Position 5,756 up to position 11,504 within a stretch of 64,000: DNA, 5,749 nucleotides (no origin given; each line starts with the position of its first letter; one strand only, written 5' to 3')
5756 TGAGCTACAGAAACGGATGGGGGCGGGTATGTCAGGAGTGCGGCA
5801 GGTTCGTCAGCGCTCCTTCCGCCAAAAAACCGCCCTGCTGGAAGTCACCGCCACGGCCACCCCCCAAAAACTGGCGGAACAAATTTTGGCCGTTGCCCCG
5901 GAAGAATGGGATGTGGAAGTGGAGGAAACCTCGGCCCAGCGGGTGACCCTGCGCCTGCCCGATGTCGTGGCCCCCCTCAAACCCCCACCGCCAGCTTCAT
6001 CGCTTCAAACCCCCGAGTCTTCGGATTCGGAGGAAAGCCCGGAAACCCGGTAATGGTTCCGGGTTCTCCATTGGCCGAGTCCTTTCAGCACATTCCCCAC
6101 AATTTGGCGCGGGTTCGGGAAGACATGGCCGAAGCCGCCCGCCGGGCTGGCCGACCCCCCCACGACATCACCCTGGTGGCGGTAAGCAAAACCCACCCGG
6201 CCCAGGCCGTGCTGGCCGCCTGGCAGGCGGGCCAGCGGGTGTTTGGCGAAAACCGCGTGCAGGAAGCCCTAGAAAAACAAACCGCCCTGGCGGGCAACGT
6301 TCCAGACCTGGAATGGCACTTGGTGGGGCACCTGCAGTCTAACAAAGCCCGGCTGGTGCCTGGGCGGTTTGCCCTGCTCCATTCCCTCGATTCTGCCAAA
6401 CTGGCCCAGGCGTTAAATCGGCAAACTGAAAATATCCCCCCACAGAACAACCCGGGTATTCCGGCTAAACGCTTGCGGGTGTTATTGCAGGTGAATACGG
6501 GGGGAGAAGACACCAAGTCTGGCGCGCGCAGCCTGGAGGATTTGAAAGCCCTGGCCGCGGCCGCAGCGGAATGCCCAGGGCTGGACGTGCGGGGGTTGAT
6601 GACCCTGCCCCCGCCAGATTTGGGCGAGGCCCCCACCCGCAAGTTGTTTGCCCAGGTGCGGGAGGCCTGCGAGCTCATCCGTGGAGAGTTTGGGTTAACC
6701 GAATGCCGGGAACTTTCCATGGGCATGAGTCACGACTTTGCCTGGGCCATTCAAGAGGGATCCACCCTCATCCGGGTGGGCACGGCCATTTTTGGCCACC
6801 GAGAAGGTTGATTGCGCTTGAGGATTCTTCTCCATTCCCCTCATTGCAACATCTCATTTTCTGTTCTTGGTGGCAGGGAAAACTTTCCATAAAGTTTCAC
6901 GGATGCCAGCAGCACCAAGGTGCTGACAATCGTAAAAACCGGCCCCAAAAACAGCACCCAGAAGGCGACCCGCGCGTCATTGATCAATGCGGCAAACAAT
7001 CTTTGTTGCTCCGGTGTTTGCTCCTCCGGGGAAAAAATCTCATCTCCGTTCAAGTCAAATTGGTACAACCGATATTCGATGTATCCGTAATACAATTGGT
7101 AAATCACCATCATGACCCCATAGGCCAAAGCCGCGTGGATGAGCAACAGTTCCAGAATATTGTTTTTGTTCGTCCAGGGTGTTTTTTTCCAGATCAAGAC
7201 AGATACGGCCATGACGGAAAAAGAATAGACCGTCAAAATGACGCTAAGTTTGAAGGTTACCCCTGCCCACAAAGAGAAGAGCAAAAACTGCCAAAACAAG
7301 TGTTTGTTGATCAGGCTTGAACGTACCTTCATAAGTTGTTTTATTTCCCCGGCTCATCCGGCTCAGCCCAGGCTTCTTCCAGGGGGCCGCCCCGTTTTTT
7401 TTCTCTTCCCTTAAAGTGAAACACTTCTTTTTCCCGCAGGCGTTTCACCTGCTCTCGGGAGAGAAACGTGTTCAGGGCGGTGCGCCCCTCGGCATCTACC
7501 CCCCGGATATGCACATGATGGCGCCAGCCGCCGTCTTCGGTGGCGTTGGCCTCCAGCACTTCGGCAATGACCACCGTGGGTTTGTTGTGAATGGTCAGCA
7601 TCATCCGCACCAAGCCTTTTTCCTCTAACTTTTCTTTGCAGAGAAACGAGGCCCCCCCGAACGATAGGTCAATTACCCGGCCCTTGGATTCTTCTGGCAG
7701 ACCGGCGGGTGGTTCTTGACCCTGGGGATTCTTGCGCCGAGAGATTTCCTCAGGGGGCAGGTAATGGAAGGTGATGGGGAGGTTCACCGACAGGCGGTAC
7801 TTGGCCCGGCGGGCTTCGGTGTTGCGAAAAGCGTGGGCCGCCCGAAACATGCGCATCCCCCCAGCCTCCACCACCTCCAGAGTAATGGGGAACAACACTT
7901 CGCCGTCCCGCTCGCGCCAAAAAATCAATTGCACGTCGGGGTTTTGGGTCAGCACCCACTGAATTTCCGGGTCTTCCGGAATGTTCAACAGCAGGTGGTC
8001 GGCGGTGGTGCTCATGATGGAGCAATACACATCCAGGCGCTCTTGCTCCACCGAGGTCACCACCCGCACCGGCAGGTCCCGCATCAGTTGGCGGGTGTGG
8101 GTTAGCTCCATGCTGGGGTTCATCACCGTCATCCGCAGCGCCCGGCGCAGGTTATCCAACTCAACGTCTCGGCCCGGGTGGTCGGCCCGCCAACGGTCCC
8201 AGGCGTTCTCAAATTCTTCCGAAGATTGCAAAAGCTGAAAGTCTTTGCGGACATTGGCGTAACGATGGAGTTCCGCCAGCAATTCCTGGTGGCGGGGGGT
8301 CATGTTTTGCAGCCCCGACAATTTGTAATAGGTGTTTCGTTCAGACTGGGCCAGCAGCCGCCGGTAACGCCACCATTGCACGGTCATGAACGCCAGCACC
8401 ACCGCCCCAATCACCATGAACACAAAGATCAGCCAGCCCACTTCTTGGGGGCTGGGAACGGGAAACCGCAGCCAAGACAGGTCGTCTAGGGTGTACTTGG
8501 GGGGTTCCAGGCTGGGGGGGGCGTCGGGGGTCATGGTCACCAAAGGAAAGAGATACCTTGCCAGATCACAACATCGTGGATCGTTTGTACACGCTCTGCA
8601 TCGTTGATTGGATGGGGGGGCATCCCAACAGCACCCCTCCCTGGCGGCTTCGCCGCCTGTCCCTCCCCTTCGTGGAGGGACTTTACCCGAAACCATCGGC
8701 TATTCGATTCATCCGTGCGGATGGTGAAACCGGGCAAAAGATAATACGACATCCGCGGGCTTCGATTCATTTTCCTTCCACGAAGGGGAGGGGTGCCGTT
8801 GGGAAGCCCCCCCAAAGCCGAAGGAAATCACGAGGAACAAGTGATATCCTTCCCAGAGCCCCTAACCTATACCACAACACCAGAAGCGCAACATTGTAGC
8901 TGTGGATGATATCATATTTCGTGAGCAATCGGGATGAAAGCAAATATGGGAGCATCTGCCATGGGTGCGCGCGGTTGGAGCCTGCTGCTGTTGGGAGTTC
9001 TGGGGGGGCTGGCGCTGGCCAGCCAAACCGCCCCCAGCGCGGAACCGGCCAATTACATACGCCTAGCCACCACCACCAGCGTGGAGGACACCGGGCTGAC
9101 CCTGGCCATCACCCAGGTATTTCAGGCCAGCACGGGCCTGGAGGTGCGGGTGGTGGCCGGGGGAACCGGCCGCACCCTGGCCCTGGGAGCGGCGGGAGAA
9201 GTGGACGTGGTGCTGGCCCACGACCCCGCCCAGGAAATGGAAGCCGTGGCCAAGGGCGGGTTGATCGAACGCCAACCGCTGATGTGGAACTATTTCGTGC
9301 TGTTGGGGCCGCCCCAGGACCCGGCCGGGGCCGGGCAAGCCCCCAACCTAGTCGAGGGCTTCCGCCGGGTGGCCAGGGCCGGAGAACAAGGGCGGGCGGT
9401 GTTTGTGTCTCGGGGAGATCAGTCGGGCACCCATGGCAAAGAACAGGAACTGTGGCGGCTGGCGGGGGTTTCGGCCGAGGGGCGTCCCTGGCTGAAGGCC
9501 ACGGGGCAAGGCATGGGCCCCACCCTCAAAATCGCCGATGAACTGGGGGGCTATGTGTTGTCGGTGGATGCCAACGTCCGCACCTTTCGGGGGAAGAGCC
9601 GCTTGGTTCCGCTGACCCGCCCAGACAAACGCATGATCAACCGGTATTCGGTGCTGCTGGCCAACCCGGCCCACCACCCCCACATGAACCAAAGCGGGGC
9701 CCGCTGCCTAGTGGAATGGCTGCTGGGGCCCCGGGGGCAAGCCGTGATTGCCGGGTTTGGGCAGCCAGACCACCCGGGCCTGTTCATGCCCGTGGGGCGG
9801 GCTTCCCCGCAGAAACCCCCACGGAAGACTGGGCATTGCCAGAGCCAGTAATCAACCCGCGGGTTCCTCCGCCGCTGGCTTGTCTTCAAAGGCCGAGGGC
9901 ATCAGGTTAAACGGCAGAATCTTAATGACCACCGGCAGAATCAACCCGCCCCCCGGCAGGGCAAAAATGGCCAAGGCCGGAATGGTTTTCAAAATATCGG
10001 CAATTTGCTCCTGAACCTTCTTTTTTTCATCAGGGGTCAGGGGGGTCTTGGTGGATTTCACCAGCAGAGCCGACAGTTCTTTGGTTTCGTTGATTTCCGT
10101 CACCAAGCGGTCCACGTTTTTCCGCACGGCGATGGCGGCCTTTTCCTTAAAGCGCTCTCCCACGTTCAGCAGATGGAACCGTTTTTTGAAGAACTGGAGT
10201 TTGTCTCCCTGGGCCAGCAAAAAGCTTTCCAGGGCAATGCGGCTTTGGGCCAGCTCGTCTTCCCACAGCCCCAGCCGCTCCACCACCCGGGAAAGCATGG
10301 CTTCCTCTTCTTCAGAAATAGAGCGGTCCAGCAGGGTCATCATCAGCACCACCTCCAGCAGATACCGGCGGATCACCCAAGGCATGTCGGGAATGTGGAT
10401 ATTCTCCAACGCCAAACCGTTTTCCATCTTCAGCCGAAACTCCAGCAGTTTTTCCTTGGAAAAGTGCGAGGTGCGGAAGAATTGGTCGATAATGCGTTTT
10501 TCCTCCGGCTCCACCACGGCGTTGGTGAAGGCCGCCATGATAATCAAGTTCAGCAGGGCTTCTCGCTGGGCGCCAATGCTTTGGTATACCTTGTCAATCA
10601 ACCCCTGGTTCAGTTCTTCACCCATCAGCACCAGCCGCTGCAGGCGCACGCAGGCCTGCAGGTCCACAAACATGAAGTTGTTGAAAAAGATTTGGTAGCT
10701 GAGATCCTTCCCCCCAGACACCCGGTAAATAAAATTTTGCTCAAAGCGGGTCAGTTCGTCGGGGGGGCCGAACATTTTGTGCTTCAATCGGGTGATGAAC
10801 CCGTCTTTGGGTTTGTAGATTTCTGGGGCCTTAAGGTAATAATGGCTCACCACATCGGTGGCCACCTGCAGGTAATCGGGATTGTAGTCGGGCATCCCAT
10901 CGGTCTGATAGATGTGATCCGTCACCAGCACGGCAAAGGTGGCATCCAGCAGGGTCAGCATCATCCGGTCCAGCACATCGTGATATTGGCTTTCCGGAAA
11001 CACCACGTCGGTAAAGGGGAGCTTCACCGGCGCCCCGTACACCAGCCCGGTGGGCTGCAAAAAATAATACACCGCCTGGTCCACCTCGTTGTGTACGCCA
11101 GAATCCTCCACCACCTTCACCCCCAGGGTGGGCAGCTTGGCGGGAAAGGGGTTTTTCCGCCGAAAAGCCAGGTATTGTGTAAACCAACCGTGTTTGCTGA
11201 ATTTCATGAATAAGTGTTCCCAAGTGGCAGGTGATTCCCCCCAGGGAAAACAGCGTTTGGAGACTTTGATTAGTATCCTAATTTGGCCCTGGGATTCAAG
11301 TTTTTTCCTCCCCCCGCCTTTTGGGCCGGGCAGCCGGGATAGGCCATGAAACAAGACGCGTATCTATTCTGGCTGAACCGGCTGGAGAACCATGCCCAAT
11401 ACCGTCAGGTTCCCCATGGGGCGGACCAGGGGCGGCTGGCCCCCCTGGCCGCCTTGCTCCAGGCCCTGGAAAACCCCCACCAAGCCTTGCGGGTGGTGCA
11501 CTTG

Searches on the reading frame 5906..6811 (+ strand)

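Call 84: search_protein_families(library=pfam, proteins=[window:5906-6811:+], max_evalue=0.000001)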
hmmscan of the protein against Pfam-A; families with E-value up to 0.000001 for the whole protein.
window:5906-6811:+ (301 aa): 1 family
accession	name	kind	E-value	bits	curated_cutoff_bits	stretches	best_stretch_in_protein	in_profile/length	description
PF01168.26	Ala_racemase_N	-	1.1e-23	84.6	24.1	1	66-299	2-219/220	Alanine racemase, N-terminal domain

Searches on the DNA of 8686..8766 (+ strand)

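Call 67: build_rna_model(alignment_id=A1, structure=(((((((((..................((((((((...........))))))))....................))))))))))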
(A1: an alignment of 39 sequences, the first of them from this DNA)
Model R1 built from alignment A1 (39 sequences, 83 columns); structure: as given.
model positions 82; base pairs 17; branch points 0; effective number of sequences 3.73; information 0.692 bits per position. Calibrated on 0.2 Mb of random sequence (short: E-values are rough).
structure used (alignment columns):
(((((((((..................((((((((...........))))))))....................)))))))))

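Call 68: search_with_rna_model(model_id=R1, source=window, filters=off, max_evalue=1)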
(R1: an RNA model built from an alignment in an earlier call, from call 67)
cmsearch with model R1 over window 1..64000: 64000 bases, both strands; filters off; matches with E-value up to 1: 15.
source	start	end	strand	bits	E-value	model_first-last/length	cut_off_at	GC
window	31157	31238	+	84.8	2.5e-17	1-82/82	no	0.54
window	31309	31390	+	68.2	1.7e-13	1-82/82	no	0.55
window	36553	36633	+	59.6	1.7e-11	1-82/82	no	0.49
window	8686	8766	+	59.3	2e-11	1-82/82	no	0.53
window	34055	34134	+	46.2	2.2e-08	1-82/82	no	0.55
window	33929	34008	+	43.1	1.1e-07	1-82/82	no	0.54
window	34181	34260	+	40.6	4.3e-07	1-82/82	no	0.54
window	36679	36756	+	36.6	3.6e-06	1-82/82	no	0.5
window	33803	33882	+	36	4.9e-06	1-82/82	no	0.55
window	36422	36468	+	30.8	7.8e-05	26-73/82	no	0.47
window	23224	23293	+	25.4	0.0014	1-82/82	no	0.59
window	36305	36363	+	25.1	0.0016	1-82/82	no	0.56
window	34307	34327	+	21.7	0.01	1-82/82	no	0.62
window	34307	34327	-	17.6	0.089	1-82/82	no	0.62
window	31157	31238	-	16.2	0.18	1-82/82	no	0.54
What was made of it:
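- All 13 units in the window are on one strand (call 68).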

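Call 69: search_with_rna_model(model_id=R1, sources=[L104, L105, L106, L107, L108, L109, L110, L111, L112, L113, L114, L115, L116, L117, L118, L119, L120, L121, L122, L123, L124, L125, L126, L127, L128, L130, L131, L132, L133, L134, L135, L136, L137, L138, L139], max_evalue=0.01)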
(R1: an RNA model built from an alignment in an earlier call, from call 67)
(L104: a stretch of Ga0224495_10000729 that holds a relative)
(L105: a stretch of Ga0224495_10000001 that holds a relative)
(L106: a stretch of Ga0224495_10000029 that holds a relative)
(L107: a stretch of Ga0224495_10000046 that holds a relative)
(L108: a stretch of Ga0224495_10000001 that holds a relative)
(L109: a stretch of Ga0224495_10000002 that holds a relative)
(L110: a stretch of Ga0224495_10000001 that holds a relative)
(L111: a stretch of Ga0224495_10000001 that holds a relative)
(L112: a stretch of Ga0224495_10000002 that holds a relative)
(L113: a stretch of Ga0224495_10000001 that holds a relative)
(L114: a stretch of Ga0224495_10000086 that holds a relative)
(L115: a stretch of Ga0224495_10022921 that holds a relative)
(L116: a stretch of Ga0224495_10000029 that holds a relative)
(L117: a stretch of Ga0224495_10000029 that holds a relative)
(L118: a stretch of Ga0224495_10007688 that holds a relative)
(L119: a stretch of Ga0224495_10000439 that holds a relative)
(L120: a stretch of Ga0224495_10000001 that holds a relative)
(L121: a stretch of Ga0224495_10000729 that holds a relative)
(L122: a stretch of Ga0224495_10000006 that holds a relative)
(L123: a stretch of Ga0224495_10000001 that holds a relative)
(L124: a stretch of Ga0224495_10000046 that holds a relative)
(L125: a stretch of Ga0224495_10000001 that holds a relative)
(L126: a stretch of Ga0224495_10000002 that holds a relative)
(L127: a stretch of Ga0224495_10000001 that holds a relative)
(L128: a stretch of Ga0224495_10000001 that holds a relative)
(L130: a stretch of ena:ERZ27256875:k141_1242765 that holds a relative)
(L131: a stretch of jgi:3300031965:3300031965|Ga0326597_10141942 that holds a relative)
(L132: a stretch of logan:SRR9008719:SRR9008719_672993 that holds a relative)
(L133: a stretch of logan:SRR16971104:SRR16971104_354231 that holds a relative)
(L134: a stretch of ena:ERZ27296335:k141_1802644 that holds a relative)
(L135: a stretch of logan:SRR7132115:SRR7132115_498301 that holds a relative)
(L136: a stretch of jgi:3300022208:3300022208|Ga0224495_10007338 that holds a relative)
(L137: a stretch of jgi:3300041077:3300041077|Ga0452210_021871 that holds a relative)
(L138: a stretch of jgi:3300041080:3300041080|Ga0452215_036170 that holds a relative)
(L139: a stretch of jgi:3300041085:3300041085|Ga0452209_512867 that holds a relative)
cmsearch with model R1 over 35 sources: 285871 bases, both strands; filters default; matches with E-value up to 0.01: 73.
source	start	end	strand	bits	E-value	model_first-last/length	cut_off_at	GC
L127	5490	5571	-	99.2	5.5e-20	1-82/82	no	0.5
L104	2593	2674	-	98.5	7.5e-20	1-82/82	no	0.49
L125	673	754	+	97.8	1.1e-19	1-82/82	no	0.5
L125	1029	1110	+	96.7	2e-19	1-82/82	no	0.49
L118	5772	5852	+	94.6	6.3e-19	1-82/82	no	0.51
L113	5212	5293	+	94.4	6.8e-19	1-82/82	no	0.45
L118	5630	5711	+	94.2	7.6e-19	1-82/82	no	0.45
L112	6340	6421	-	93.8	9.5e-19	1-82/82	no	0.49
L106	13852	13933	+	92.9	1.5e-18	1-82/82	no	0.51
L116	10260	10341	-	92.3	2.1e-18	1-82/82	no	0.49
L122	3469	3550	-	91.9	2.6e-18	1-82/82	no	0.45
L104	2442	2523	-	91.6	3.1e-18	1-82/82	no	0.46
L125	823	904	+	90.9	4.5e-18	1-82/82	no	0.48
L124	1610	1691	-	89.5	9.1e-18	1-82/82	no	0.48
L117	4655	4737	-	89.5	9.2e-18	1-82/82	no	0.45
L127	5642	5723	-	89.3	1.1e-17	1-82/82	no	0.49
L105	1812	1893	+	88.2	1.9e-17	1-82/82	no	0.5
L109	1536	1617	+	87.7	2.4e-17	1-82/82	no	0.48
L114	3561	3641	-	87.4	2.9e-17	1-82/82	no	0.43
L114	3770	3850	-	87.4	2.9e-17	1-82/82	no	0.43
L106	14183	14264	+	87.2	3.1e-17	1-82/82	no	0.52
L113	12601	12681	-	86.9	3.8e-17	1-82/82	no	0.51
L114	7382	7462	-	85.9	6.5e-17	1-82/82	no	0.46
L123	13904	13985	+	85.6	7.3e-17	1-82/82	no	0.41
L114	3919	4000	-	84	1.7e-16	1-82/82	no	0.51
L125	2235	2315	-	82.8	3.3e-16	1-82/82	no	0.49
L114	2118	2198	+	82.6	3.6e-16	1-82/82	no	0.44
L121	14167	14245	+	82.5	4e-16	1-82/82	no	0.52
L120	5819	5899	-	82.2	4.6e-16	1-82/82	no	0.47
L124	1762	1842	-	81.6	6.2e-16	1-82/82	no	0.46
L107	11708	11788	-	79.8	1.6e-15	1-82/82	no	0.53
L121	11020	11100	-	77.6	5.3e-15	1-82/82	no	0.58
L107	7227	7307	+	77.3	6.3e-15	1-82/82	no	0.52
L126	1088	1165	+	76.5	9.7e-15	1-78/82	3'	0.46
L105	4559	4639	+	76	1.2e-14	1-82/82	no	0.48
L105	1958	2038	+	71.4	1.4e-13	1-82/82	no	0.47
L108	247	327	+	71.3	1.5e-13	1-82/82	no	0.49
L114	1985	2066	+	64.8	4.8e-12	1-82/82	no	0.48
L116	10411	10478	-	63.8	8e-12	15-82/82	5'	0.47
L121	10871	10950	-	63.7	8.9e-12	1-82/82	no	0.52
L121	14315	14371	+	61.4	2.9e-11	1-57/82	3'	0.51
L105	10451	10533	-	60.2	5.7e-11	1-82/82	no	0.49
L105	10303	10383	+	59.2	9.3e-11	1-82/82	no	0.48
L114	3413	3494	+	58.4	1.5e-10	1-82/82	no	0.51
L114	7509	7589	-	57.9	1.9e-10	1-82/82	no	0.54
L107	6216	6294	-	52.2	3.9e-09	1-82/82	no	0.49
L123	14020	14100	+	51.8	4.9e-09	1-82/82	no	0.53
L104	1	52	-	51.3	6.3e-09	1-53/82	3'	0.5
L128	340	420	+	47.9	3.8e-08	1-82/82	no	0.49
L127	5793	5866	-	44.4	2.6e-07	1-82/82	no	0.5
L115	43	123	-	44.2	2.7e-07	1-82/82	no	0.48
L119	79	159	-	44.2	2.7e-07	1-82/82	no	0.48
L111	692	771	+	35.4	3.1e-05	1-82/82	no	0.46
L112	5459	5538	-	34.9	3.9e-05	1-82/82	no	0.54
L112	6133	6212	-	34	6.4e-05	1-82/82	no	0.55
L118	5913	5944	+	34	6.5e-05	1-32/82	3'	0.47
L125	1029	1110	-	33.3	9.3e-05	1-82/82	no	0.49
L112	5698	5777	-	33.1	0.0001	1-82/82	no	0.51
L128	445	522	+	32.6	0.00013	1-82/82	no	0.56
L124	1922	1969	-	32.5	0.00014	26-73/82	no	0.5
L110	836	1006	-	31.7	0.00022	1-82/82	no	0.52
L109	1719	1759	+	31.6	0.00023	28-69/82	no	0.56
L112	5896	5975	-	30.5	0.0004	1-82/82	no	0.54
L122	3323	3369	-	29.2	0.00082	26-73/82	no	0.55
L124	2041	2118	+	29.2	0.00084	1-82/82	no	0.49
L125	673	754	-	28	0.0016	1-82/82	no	0.5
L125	823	904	-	27.8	0.0018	1-82/82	no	0.48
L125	2343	2406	-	27.7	0.0018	1-82/82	no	0.55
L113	5392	5438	+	26.8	0.0029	26-73/82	no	0.47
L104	123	166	-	26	0.0046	1-82/82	no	0.55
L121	14167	14245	-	25.4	0.0061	1-82/82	no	0.52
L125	8760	8828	+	25.1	0.0071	1-82/82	no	0.54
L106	3192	3266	-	24.8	0.0084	1-82/82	no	0.55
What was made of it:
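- On REP/BIME (RAYT-associated extragenic palindromes): There are 13 + about 68 model hits in 282 kb (calls 68, 69).
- Model R1 finds 13 units in 5 intergenic blocks of the window (call 68) and about 68 units in L104-L128 (call 69).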

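Call 70: search_with_rna_model(model_id=R1, sources=[L002, L003, L004, L005, L006, L007, L008, L009, L010, L011, L012, L013, L014, L015, L016, L017, L018, L019, L020, L021, L022, L023, L024, L025, L026, L027, L028, L029, L030, L031, L032, L033, L034, L035, L036, L037, L038, L039, L040, L041, L042, L043, L044, L045, L046, L047, L048, L049, L050, L051, L052, L053, L054, L055, L056, L057, L058, L059, L060, L061, L062, L063, L064, L065, L066, L067, L068, L069, L070, L071, L072, L073, L074, L075, L076, L077, L078, L079, L080, L081], max_evalue=0.01)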
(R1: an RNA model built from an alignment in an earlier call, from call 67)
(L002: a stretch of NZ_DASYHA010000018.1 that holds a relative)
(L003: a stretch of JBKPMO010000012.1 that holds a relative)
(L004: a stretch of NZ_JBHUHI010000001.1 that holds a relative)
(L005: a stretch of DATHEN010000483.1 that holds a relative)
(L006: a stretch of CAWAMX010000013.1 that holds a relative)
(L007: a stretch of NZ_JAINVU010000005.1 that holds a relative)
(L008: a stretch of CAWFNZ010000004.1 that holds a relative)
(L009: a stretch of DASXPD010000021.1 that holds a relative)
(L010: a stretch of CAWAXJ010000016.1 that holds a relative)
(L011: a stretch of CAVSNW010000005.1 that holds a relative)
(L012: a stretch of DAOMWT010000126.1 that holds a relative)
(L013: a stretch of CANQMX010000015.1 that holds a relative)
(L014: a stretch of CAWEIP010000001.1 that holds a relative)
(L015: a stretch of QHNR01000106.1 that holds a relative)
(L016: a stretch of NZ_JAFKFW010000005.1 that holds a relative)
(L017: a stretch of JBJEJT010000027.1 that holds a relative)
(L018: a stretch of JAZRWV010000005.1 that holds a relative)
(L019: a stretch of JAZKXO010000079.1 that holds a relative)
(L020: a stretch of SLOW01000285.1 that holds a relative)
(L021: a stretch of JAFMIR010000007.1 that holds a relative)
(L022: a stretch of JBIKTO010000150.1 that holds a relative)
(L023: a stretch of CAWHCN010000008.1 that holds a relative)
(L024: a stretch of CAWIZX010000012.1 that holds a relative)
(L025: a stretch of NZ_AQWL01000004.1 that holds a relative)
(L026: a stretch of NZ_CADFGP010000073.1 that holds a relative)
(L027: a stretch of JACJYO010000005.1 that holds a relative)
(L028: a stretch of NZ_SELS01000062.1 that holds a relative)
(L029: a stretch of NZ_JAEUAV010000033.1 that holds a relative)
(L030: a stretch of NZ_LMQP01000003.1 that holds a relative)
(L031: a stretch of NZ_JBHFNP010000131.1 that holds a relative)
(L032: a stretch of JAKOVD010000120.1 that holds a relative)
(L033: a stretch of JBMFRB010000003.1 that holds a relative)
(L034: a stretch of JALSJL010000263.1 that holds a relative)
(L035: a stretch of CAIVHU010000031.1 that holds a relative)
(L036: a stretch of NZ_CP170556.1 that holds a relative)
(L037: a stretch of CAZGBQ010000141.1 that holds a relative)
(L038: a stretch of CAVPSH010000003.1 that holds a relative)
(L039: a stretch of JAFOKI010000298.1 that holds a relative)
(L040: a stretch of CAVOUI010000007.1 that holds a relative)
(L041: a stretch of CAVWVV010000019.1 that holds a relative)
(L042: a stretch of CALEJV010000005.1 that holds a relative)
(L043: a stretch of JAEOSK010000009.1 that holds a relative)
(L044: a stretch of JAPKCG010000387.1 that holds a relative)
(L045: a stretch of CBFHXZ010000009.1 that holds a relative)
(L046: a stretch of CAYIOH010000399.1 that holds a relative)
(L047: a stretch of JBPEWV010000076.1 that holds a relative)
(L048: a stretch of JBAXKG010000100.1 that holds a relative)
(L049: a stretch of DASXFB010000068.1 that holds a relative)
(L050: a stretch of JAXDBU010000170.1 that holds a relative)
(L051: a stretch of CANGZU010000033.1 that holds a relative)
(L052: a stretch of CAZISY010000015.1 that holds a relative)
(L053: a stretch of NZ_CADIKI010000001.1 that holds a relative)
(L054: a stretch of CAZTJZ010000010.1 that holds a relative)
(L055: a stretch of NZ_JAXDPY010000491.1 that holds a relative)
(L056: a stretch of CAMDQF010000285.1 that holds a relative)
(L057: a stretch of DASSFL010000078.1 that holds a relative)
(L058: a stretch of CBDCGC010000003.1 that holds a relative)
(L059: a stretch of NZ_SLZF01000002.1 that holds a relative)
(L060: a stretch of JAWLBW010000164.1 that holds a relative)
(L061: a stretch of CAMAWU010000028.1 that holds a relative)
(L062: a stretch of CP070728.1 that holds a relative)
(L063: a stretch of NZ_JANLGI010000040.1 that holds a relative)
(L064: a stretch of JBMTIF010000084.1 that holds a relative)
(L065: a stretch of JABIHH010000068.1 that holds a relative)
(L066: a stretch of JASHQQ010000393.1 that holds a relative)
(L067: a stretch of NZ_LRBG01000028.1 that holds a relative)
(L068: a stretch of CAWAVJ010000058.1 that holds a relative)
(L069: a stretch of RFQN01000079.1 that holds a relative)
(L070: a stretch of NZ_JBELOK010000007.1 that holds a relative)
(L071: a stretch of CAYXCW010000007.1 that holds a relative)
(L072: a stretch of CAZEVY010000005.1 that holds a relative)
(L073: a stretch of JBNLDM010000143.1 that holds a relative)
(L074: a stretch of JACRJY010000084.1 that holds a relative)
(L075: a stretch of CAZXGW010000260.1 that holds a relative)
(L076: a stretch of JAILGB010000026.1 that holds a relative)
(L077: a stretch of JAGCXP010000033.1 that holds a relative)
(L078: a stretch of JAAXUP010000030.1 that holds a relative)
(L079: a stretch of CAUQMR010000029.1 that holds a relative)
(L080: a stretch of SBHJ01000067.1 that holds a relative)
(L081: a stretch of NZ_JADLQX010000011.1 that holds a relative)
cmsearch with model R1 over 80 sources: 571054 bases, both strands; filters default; matches with E-value up to 0.01: 3.
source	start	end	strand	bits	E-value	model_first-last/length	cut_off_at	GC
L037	6606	6679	-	29.6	0.0013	1-82/82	no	0.57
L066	2041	2121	+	27.1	0.0051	1-82/82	no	0.63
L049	2845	2922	+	26.1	0.0087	1-82/82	no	0.59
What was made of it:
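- It finds none in the relatives' loci L130-L139 (call 69), and only 3 weak hits in 571 kb of unrelated genomes that had been pre-selected for carrying the 19-nt head (call 70).
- Tried and rejected: Distribution in GTDB genomes is therefore unknown, and L002-L081 served only as negative controls (call 70).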

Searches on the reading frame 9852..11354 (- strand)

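Call 84: search_protein_families(library=pfam, proteins=[window:9852-11354:-], max_evalue=0.000001)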
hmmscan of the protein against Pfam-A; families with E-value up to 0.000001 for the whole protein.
window:9852-11354:- (500 aa): 1 family
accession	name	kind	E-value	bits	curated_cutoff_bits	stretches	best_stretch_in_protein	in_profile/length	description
PF07766.19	LETM1_RBD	-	2.5e-08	34.2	25.3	1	439-496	1-57/229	LETM1-like, RBD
